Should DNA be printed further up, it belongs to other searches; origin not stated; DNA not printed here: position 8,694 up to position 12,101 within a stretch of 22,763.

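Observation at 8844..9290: ~150-aa Met/Pro-rich low-complexity tail on the giant YdiJ-like FAD/Fe-S oxidoreductase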

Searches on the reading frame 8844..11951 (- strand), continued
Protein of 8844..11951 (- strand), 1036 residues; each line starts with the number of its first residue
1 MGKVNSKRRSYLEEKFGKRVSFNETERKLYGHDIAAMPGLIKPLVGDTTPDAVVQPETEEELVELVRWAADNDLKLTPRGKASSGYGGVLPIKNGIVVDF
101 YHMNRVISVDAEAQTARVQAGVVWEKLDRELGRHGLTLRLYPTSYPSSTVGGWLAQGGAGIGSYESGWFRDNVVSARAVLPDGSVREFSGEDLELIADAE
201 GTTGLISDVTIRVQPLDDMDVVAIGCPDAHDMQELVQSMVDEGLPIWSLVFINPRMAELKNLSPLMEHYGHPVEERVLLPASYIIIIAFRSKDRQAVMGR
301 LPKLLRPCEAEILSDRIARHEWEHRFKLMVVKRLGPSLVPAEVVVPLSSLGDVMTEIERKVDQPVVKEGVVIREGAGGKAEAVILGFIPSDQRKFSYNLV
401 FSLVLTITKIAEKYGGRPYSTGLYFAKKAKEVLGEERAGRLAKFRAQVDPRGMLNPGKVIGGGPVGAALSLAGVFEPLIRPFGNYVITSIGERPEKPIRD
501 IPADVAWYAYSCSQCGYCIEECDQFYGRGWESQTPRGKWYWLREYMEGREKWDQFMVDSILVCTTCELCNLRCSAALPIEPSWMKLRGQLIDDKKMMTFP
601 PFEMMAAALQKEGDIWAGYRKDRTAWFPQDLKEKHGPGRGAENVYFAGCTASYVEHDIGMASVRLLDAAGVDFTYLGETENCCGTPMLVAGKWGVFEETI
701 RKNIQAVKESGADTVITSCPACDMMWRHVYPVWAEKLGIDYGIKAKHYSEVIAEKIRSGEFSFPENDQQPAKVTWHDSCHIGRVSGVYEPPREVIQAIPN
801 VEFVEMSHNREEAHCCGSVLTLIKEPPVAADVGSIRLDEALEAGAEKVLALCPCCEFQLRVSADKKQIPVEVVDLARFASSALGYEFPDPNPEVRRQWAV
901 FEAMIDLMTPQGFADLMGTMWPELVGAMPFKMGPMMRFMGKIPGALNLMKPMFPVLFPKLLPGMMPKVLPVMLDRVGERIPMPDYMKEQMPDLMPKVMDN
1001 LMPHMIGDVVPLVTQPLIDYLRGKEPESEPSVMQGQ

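Call 9: find_homologous_proteins(query=window:8844-11951:-, max_evalue=1e-10)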
Query window:8844-11951:- (1036 aa): 2478 proteins with E <= 1e-10 among 8000 candidates; the best 120 are listed.
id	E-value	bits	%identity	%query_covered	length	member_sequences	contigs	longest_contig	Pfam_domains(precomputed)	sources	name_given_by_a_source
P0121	0.0e+0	2422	100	100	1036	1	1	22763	PF01565.29,PF13534.12,PF02754.22,PF02913.25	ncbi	-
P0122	0.0e+0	2046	82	99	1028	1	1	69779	PF01565.29,PF13534.12,PF02754.22,PF02913.25,PF13183.12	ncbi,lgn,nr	ncbi:MAG TPA: FAD-binding oxidoreductase [Caldilineae bacterium]|nr:FAD-binding oxidoreductase [Cald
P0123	0.0e+0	2020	82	99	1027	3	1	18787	PF01565.29,PF13534.12,PF02754.22,PF02913.25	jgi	jgi:Fe-S oxidoreductase/FAD/FMN-containing dehydrogenase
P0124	0.0e+0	2003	81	99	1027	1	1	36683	PF01565.29,PF13534.12,PF02754.22,PF02913.25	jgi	jgi:Fe-S oxidoreductase/FAD/FMN-containing dehydrogenase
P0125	0.0e+0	2003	80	99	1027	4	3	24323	PF01565.29,PF13534.12,PF02754.22,PF02913.25,PF13183.12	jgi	-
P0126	0.0e+0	2001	81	99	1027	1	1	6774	PF01565.29,PF13534.12,PF02754.22,PF02913.25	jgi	jgi:Fe-S oxidoreductase/FAD/FMN-containing dehydrogenase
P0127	0.0e+0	2000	81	99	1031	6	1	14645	PF01565.29,PF13534.12,PF02754.22,PF02913.25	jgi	jgi:Fe-S oxidoreductase/FAD/FMN-containing dehydrogenase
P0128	0.0e+0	2000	80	99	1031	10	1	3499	PF01565.29,PF13534.12,PF02754.22,PF02913.25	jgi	jgi:Fe-S oxidoreductase/FAD/FMN-containing dehydrogenase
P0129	0.0e+0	1998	81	99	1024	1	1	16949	PF01565.29,PF13534.12,PF02754.22,PF02913.25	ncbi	-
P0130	0.0e+0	1995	80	99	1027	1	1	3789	PF01565.29,PF13534.12,PF02754.22,PF02913.25,PF13183.12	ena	-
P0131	0.0e+0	1995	80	99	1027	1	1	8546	PF01565.29,PF13534.12,PF02754.22,PF02913.25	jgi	jgi:Fe-S oxidoreductase/FAD/FMN-containing dehydrogenase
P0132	0.0e+0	1995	81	99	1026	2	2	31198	PF01565.29,PF13534.12,PF02754.22,PF02913.25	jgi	-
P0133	0.0e+0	1993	81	99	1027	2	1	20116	PF01565.29,PF13534.12,PF02754.22,PF02913.25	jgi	jgi:Fe-S oxidoreductase/FAD/FMN-containing dehydrogenase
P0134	0.0e+0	1991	80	99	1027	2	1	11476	PF01565.29,PF13534.12,PF02754.22,PF02913.25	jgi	jgi:Fe-S oxidoreductase/FAD/FMN-containing dehydrogenase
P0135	0.0e+0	1988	80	99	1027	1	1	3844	PF01565.29,PF13534.12,PF02754.22,PF02913.25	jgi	jgi:Fe-S oxidoreductase/FAD/FMN-containing dehydrogenase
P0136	0.0e+0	1987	80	99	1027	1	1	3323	PF01565.29,PF13534.12,PF02754.22,PF02913.25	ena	-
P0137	0.0e+0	1987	80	99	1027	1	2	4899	PF01565.29,PF13534.12,PF02754.22,PF02913.25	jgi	jgi:Fe-S oxidoreductase/FAD/FMN-containing dehydrogenase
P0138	0.0e+0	1985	80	99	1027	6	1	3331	PF01565.29,PF13534.12,PF02754.22,PF02913.25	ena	-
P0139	0.0e+0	1985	79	99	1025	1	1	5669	PF01565.29,PF13534.12,PF02754.22,PF02913.25,PF13183.12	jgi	-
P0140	0.0e+0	1984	80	99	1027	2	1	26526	PF01565.29,PF13534.12,PF02754.22,PF02913.25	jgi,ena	-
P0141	0.0e+0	1984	79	99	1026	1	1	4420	PF01565.29,PF13534.12,PF02754.22,PF02913.25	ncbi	-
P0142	0.0e+0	1984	80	99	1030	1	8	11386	PF01565.29,PF13534.12,PF02754.22,PF02913.25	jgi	jgi:Fe-S oxidoreductase/FAD/FMN-containing dehydrogenase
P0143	0.0e+0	1984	81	99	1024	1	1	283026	PF01565.29,PF13534.12,PF02754.22,PF02913.25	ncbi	-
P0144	0.0e+0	1982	80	99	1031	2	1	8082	PF01565.29,PF13534.12,PF02754.22,PF02913.25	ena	-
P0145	0.0e+0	1982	79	99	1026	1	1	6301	PF01565.29,PF13534.12,PF02754.22,PF02913.25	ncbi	-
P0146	0.0e+0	1982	80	99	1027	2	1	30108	PF01565.29,PF13534.12,PF02754.22,PF02913.25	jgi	jgi:Fe-S oxidoreductase/FAD/FMN-containing dehydrogenase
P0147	0.0e+0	1982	79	99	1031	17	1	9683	PF01565.29,PF13534.12,PF02754.22,PF02913.25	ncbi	-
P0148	0.0e+0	1982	80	99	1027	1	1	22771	PF01565.29,PF13534.12,PF02754.22,PF02913.25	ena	-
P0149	0.0e+0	1982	79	99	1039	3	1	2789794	PF01565.29,PF13534.12,PF02754.22,PF02913.25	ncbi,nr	ncbi:MAG: FAD-binding oxidoreductase [Dehalococcoidia bacterium]|nr:MAG: FAD-binding oxidoreductase 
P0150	0.0e+0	1982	79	99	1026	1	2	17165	PF01565.29,PF13534.12,PF02754.22,PF02913.25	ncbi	-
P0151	0.0e+0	1982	79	99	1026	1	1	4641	PF01565.29,PF13534.12,PF02754.22,PF02913.25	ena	-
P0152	0.0e+0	1981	80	99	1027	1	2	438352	PF01565.29,PF13534.12,PF02754.22,PF02913.25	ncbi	-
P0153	0.0e+0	1980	78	99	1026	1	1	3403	PF01565.29,PF13534.12,PF02754.22,PF02913.25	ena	-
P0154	0.0e+0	1979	79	99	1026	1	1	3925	PF01565.29,PF13534.12,PF02754.22,PF02913.25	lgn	-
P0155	0.0e+0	1979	79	99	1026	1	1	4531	PF01565.29,PF13534.12,PF02754.22,PF02913.25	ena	-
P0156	0.0e+0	1978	79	99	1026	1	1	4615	PF01565.29,PF13534.12,PF02754.22,PF02913.25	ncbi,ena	-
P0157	0.0e+0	1977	79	99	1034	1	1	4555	PF01565.29,PF13534.12,PF02754.22,PF02913.25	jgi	jgi:Fe-S oxidoreductase/FAD/FMN-containing dehydrogenase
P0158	0.0e+0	1977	79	99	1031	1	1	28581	PF01565.29,PF13534.12,PF02754.22,PF02913.25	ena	-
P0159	0.0e+0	1976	79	99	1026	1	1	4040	PF01565.29,PF13534.12,PF02754.22,PF02913.25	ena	-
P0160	0.0e+0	1976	78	99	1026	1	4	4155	PF01565.29,PF13534.12,PF02754.22,PF02913.25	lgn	-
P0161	0.0e+0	1975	78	99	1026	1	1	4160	PF01565.29,PF13534.12,PF02754.22,PF02913.25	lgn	-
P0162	0.0e+0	1975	78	99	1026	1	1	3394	PF01565.29,PF13534.12,PF02754.22,PF02913.25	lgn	-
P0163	0.0e+0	1975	79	99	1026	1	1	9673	PF01565.29,PF13534.12,PF02754.22,PF02913.25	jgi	jgi:Fe-S oxidoreductase/FAD/FMN-containing dehydrogenase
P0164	0.0e+0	1975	79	99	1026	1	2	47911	PF01565.29,PF13534.12,PF02754.22,PF02913.25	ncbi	-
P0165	0.0e+0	1974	79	99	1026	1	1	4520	PF01565.29,PF13534.12,PF02754.22,PF02913.25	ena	-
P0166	0.0e+0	1974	79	99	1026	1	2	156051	PF01565.29,PF13534.12,PF02754.22,PF02913.25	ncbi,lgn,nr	ncbi:MAG: FAD-binding and (Fe-S)-binding domain-containing protein [Anaerolineae bacterium]|nr:FAD-b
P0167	0.0e+0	1974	79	99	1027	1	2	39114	PF01565.29,PF13534.12,PF02754.22,PF02913.25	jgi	jgi:Fe-S oxidoreductase/FAD/FMN-containing dehydrogenase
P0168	0.0e+0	1974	79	99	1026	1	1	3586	PF01565.29,PF13534.12,PF02754.22,PF02913.25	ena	-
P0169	0.0e+0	1973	79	99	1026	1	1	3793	PF01565.29,PF13534.12,PF02754.22,PF02913.25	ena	-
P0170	0.0e+0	1973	79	99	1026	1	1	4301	PF01565.29,PF13534.12,PF02754.22,PF02913.25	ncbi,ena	-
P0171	0.0e+0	1973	78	99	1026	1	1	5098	PF01565.29,PF13534.12,PF02754.22,PF02913.25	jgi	-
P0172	0.0e+0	1972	80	99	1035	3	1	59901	PF01565.29,PF13534.12,PF02754.22,PF02913.25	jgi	jgi:Fe-S oxidoreductase/FAD/FMN-containing dehydrogenase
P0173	0.0e+0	1971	80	99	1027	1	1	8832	PF01565.29,PF13534.12,PF02754.22,PF02913.25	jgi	jgi:Fe-S oxidoreductase/FAD/FMN-containing dehydrogenase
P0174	0.0e+0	1971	79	99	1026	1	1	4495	PF01565.29,PF13534.12,PF02754.22,PF02913.25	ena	-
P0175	0.0e+0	1970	79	99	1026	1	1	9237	PF01565.29,PF13534.12,PF02754.22,PF02913.25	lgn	-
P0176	0.0e+0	1970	79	99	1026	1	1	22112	PF01565.29,PF13534.12,PF02754.22,PF02913.25,PF13183.12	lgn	-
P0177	0.0e+0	1970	79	99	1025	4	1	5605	PF01565.29,PF13534.12,PF02754.22,PF02913.25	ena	-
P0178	0.0e+0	1970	79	99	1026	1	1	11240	PF01565.29,PF13534.12,PF02754.22,PF02913.25,PF13183.12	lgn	-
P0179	0.0e+0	1969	79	99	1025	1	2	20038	PF01565.29,PF13534.12,PF02754.22,PF02913.25,PF13183.12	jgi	-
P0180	0.0e+0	1969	79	99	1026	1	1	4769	PF01565.29,PF13534.12,PF02754.22,PF02913.25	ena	-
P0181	0.0e+0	1968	79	99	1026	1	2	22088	PF01565.29,PF13534.12,PF02754.22,PF02913.25,PF13183.12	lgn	-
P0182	0.0e+0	1967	79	99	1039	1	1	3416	PF01565.29,PF13534.12,PF02754.22,PF02913.25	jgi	-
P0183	0.0e+0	1967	79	99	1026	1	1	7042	PF01565.29,PF13534.12,PF02754.22,PF02913.25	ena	-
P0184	0.0e+0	1966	79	99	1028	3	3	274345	PF01565.29,PF13534.12,PF02754.22,PF02913.25,PF13183.12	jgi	jgi:Fe-S oxidoreductase/FAD/FMN-containing dehydrogenase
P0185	0.0e+0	1966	78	99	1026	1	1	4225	PF01565.29,PF13534.12,PF02754.22,PF02913.25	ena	-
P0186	0.0e+0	1965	78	99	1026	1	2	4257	PF01565.29,PF13534.12,PF02754.22,PF02913.25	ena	-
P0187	0.0e+0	1965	78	99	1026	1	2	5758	PF01565.29,PF13534.12,PF02754.22,PF02913.25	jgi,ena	-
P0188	0.0e+0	1965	79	99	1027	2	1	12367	PF01565.29,PF13534.12,PF02754.22,PF02913.25,PF13183.12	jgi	jgi:Fe-S oxidoreductase/FAD/FMN-containing dehydrogenase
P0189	0.0e+0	1962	79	99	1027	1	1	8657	PF01565.29,PF13534.12,PF02754.22,PF02913.25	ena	-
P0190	0.0e+0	1961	78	99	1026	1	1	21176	PF01565.29,PF13534.12,PF02754.22,PF02913.25,PF13183.12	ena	-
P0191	0.0e+0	1959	78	99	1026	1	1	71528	PF01565.29,PF13534.12,PF02754.22,PF02913.25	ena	-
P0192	0.0e+0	1958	79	99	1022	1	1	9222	PF01565.29,PF13534.12,PF02754.22,PF02913.25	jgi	jgi:Fe-S oxidoreductase/FAD/FMN-containing dehydrogenase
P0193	0.0e+0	1958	78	99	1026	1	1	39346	PF01565.29,PF13534.12,PF02754.22,PF02913.25,PF13183.12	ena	-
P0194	0.0e+0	1958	79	99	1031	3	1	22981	PF01565.29,PF13534.12,PF02754.22,PF02913.25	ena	-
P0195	0.0e+0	1958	78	99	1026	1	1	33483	PF01565.29,PF13534.12,PF02754.22,PF02913.25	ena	-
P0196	0.0e+0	1958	78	99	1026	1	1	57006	PF01565.29,PF13534.12,PF02754.22,PF02913.25,PF13183.12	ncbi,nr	ncbi:MAG: FAD-binding oxidoreductase [Dehalococcoidales bacterium]|nr:FAD-binding oxidoreductase [De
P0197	0.0e+0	1957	78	99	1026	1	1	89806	PF01565.29,PF13534.12,PF02754.22,PF02913.25,PF13183.12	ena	-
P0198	0.0e+0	1956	78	99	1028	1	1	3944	PF01565.29,PF13534.12,PF02754.22,PF02913.25,PF13183.12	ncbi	-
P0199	0.0e+0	1956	79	99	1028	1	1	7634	PF01565.29,PF13534.12,PF02754.22,PF02913.25,PF13183.12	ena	-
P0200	0.0e+0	1956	78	99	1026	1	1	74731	PF01565.29,PF13534.12,PF02754.22,PF02913.25,PF13183.12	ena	-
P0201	0.0e+0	1956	78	99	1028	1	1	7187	PF01565.29,PF13534.12,PF02754.22,PF02913.25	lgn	-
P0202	0.0e+0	1955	78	99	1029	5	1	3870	PF01565.29,PF13534.12,PF02754.22,PF02913.25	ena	-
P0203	0.0e+0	1955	78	99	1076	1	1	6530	PF01565.29,PF13534.12,PF02754.22,PF02913.25,PF13183.12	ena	-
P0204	0.0e+0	1955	79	99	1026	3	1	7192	PF01565.29,PF13534.12,PF02754.22,PF02913.25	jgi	-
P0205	0.0e+0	1954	78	99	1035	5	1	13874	PF01565.29,PF13534.12,PF02754.22,PF02913.25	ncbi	ncbi:MAG: FAD-binding and (Fe-S)-binding domain-containing protein [Thermodesulfobacteriota bacteriu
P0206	0.0e+0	1954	78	99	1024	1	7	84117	PF01565.29,PF13534.12,PF02754.22,PF02913.25,PF13183.12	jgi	jgi:Fe-S oxidoreductase/FAD/FMN-containing dehydrogenase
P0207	0.0e+0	1952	78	99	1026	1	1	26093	PF01565.29,PF13534.12,PF02754.22,PF02913.25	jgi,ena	-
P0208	0.0e+0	1951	78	99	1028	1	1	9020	PF01565.29,PF13534.12,PF02754.22,PF02913.25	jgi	jgi:Fe-S oxidoreductase/FAD/FMN-containing dehydrogenase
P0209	0.0e+0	1951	78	99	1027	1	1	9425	PF01565.29,PF13534.12,PF02754.22,PF02913.25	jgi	-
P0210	0.0e+0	1951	78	99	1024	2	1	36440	PF01565.29,PF13534.12,PF02754.22,PF02913.25,PF13183.12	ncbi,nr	ncbi:MAG: FAD-binding oxidoreductase [Dehalococcoidia bacterium]|nr:FAD-binding oxidoreductase [Deha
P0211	0.0e+0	1951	78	99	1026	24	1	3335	PF01565.29,PF13534.12,PF02754.22,PF02913.25,PF13183.12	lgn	-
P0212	0.0e+0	1951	78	99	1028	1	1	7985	PF01565.29,PF13534.12,PF02754.22,PF02913.25,PF13183.12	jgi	-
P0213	0.0e+0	1950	78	99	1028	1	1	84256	PF01565.29,PF13534.12,PF02754.22,PF02913.25,PF13183.12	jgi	jgi:Fe-S oxidoreductase/FAD/FMN-containing dehydrogenase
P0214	0.0e+0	1950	79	99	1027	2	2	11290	PF01565.29,PF13534.12,PF02754.22,PF02913.25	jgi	jgi:Fe-S oxidoreductase/FAD/FMN-containing dehydrogenase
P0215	0.0e+0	1949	79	99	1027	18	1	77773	PF01565.29,PF13534.12,PF02754.22,PF02913.25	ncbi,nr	ncbi:MAG TPA: FAD-binding and (Fe-S)-binding domain-containing protein [Dehalococcoidia bacterium]|n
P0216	0.0e+0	1949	79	99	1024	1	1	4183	PF01565.29,PF13534.12,PF02754.22,PF02913.25,PF13183.12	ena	-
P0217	0.0e+0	1949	78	99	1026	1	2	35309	PF01565.29,PF13534.12,PF02754.22,PF02913.25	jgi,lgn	jgi:Fe-S oxidoreductase/FAD/FMN-containing dehydrogenase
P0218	0.0e+0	1949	78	99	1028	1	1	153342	PF01565.29,PF13534.12,PF02754.22,PF02913.25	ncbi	-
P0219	0.0e+0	1948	78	99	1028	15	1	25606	PF01565.29,PF13534.12,PF02754.22,PF02913.25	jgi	jgi:Fe-S oxidoreductase/FAD/FMN-containing dehydrogenase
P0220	0.0e+0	1948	78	99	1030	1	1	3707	PF01565.29,PF13534.12,PF02754.22,PF02913.25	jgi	jgi:Fe-S oxidoreductase/FAD/FMN-containing dehydrogenase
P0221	0.0e+0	1948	78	99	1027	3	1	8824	PF01565.29,PF13534.12,PF02754.22,PF02913.25,PF13183.12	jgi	jgi:Fe-S oxidoreductase/FAD/FMN-containing dehydrogenase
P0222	0.0e+0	1946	78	99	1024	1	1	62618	PF01565.29,PF13534.12,PF02754.22,PF02913.25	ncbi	-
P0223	0.0e+0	1946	78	99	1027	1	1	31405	PF01565.29,PF13534.12,PF02754.22,PF02913.25,PF13183.12,PF13187.12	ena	-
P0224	0.0e+0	1946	78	99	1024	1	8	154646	PF01565.29,PF13534.12,PF02754.22,PF02913.25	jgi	-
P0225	0.0e+0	1945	78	99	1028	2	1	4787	PF01565.29,PF13534.12,PF02754.22,PF02913.25,PF13183.12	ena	-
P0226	0.0e+0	1945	78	99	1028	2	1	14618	PF01565.29,PF13534.12,PF02754.22,PF02913.25,PF13183.12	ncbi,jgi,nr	ncbi:MAG: FAD-binding oxidoreductase [Chloroflexi bacterium]|nr:FAD-binding oxidoreductase [Chlorofl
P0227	0.0e+0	1944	78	99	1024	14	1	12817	PF01565.29,PF13534.12,PF02754.22,PF02913.25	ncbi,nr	ncbi:MAG: Fe-S oxidoreductase [Dehalococcoidia bacterium SG8_51_3]|nr:MAG: Fe-S oxidoreductase [Deha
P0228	0.0e+0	1944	78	99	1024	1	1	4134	PF01565.29,PF13534.12,PF02754.22,PF02913.25,PF13183.12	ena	-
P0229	0.0e+0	1944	78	99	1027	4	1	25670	PF01565.29,PF13534.12,PF02754.22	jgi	jgi:Fe-S oxidoreductase/FAD/FMN-containing dehydrogenase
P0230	0.0e+0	1943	78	99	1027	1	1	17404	PF01565.29,PF13534.12,PF02754.22,PF02913.25,PF13183.12,PF13187.12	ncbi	-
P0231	0.0e+0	1942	78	99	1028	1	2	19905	PF01565.29,PF13534.12,PF02754.22,PF02913.25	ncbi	-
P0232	0.0e+0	1941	79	99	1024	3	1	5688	PF01565.29,PF13534.12,PF02754.22,PF02913.25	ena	-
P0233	0.0e+0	1940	78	99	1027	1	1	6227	PF01565.29,PF13534.12,PF02754.22,PF02913.25,PF13183.12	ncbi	-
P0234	0.0e+0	1940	78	99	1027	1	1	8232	PF01565.29,PF13534.12,PF02754.22,PF02913.25,PF13183.12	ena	-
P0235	0.0e+0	1940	78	99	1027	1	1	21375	PF01565.29,PF13534.12,PF02754.22,PF02913.25,PF13183.12,PF13187.12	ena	-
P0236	0.0e+0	1939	78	99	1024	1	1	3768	PF01565.29,PF13534.12,PF02754.22,PF02913.25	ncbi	-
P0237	0.0e+0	1938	79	99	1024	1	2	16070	PF01565.29,PF13534.12,PF02754.22,PF02913.25,PF13183.12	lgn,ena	-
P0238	0.0e+0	1937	78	99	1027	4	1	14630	PF01565.29,PF13534.12,PF02754.22,PF02913.25,PF13183.12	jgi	-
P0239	0.0e+0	1937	78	99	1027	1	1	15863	PF01565.29,PF13534.12,PF02754.22,PF02913.25,PF13183.12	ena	-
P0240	0.0e+0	1935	78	99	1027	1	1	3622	PF01565.29,PF13534.12,PF02754.22,PF02913.25,PF13183.12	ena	-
